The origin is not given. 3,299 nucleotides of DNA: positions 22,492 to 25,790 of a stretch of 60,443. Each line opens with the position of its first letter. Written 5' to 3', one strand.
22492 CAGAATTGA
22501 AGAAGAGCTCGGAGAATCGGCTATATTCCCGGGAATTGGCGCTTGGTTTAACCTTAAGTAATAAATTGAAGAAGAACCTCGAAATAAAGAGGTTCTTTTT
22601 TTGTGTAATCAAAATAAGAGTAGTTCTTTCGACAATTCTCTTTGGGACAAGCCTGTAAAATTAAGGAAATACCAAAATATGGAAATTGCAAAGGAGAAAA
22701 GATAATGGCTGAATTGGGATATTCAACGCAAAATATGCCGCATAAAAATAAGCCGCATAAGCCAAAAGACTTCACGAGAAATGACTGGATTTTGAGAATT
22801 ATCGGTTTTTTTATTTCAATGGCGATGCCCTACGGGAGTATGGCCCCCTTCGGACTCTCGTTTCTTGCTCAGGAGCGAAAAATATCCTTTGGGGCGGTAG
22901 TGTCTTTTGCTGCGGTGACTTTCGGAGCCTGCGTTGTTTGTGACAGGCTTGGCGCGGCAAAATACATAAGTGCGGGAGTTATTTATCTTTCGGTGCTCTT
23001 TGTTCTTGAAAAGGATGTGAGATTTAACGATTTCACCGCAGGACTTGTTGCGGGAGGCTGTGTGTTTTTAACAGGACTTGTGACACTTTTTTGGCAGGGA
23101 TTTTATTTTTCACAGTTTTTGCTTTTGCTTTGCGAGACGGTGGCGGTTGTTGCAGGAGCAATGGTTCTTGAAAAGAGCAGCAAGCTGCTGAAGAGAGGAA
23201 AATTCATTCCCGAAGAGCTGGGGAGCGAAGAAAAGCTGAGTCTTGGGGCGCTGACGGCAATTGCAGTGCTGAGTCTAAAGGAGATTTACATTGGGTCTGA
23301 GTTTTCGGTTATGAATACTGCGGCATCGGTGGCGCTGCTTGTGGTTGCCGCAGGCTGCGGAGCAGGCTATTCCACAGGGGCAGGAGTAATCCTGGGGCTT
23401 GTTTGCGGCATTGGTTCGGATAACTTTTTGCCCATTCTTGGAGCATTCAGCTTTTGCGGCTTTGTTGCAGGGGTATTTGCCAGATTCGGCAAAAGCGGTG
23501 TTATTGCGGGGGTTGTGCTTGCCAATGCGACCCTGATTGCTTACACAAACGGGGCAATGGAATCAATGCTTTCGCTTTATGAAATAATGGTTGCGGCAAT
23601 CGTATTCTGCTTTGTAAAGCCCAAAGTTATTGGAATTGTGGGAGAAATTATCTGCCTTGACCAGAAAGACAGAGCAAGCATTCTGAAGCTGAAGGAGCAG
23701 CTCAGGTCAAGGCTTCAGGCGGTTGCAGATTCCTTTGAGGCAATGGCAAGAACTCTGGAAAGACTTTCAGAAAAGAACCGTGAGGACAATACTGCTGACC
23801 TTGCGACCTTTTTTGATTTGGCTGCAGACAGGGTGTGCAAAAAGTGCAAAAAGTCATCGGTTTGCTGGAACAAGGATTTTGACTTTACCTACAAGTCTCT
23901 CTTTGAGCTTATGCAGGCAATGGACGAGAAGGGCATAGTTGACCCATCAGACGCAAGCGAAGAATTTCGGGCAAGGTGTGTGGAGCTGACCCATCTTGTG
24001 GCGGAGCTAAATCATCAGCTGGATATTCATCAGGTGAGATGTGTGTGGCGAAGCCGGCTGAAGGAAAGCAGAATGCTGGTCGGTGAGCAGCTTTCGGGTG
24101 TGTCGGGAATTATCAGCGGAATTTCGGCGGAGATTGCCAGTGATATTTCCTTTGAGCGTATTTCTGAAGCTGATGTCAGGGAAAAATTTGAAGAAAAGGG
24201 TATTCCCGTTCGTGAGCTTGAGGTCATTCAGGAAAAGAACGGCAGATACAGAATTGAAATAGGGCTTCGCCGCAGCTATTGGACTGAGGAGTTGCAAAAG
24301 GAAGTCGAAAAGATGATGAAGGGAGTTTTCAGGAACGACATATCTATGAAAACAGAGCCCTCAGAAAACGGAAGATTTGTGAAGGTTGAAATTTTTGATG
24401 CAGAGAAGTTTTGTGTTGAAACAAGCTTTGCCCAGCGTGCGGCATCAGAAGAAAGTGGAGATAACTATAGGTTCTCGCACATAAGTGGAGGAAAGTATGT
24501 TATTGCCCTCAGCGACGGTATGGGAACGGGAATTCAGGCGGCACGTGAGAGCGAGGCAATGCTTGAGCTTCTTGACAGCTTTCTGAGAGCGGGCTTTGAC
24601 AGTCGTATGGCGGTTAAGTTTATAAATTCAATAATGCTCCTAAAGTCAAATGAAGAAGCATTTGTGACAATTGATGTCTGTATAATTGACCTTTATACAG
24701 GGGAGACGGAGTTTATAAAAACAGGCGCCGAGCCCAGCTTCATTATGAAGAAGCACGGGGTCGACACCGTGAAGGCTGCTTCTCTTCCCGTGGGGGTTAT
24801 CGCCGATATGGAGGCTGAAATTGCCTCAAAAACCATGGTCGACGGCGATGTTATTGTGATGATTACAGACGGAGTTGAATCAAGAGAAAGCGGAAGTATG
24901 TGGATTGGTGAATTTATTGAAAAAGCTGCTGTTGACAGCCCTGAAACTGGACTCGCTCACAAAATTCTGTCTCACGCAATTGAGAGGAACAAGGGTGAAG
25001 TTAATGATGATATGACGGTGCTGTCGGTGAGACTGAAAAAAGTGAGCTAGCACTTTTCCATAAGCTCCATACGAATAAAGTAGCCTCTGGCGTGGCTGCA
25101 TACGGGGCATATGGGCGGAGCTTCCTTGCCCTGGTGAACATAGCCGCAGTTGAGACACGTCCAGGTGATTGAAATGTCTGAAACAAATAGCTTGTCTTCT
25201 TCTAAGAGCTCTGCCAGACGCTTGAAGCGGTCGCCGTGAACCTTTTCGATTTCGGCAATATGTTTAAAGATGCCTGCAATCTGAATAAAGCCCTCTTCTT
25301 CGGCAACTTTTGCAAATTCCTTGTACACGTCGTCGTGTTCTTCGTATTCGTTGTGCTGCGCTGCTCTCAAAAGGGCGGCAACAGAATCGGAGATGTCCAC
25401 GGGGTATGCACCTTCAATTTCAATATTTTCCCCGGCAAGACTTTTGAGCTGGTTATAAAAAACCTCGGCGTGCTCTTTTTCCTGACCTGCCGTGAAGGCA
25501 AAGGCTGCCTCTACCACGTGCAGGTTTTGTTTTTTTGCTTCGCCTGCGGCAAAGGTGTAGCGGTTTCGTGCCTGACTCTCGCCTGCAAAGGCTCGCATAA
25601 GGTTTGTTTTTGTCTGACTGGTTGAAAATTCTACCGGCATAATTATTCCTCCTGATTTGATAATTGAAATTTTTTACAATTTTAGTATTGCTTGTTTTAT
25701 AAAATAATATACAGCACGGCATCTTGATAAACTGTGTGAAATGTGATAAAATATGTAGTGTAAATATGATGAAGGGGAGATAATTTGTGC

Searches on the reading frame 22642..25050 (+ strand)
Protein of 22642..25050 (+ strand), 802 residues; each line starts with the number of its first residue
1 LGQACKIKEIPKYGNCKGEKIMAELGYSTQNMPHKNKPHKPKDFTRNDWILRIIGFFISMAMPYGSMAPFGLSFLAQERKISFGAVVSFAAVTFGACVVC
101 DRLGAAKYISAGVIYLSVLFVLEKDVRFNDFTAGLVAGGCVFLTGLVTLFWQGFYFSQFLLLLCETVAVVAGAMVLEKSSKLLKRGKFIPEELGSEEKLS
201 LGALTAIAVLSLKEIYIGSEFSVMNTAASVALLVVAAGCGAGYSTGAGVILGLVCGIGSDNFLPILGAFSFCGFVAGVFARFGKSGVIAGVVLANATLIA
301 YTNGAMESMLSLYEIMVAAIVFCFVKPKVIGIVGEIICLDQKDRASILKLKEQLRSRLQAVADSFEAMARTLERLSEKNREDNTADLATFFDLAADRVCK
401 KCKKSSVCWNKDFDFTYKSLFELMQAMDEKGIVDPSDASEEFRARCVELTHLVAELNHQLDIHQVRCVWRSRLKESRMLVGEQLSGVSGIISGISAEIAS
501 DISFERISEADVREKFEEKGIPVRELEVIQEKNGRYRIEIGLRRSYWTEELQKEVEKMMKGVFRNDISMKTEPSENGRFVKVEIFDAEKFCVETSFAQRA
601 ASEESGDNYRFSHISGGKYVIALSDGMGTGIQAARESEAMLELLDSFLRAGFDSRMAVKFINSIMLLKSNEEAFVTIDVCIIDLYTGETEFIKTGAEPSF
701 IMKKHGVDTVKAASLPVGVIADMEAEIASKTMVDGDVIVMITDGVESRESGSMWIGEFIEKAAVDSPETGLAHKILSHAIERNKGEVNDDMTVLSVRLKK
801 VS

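Call 52: search_protein_families(library=pfam, proteins=[window:22642-25050:+], max_evalue=0.001)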
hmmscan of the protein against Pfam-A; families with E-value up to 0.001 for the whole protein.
window:22642-25050:+ (802 aa): 2 families
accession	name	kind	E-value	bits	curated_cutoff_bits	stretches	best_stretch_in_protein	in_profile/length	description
PF19732.4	SpoIIE_N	-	1.1e-60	206.3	27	1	41-600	34-599/605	Stage II sporulation protein E N-terminal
PF07228.17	SpoIIE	-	3.9e-30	105.7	25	1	616-798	2-191/192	Stage II sporulation protein E (SpoIIE)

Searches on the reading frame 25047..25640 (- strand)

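Call 52: search_protein_families(library=pfam, proteins=[window:25047-25640:-], max_evalue=0.001)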
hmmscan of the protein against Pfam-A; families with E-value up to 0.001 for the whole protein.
window:25047-25640:- (197 aa): 3 families
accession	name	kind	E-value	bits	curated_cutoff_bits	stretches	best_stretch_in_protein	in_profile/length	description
PF02915.23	Rubrerythrin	-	1e-22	81.5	22.8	1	13-142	2-136/137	Rubrerythrin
PF21349.2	RUBY_RBDX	-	2.9e-12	46.2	26.5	1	160-188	1-29/30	Rubrerythrin, rubredoxin-like domain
PF00210.30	Ferritin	-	0.00027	21.3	24.5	1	14-147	4-140/142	Ferritin-like domain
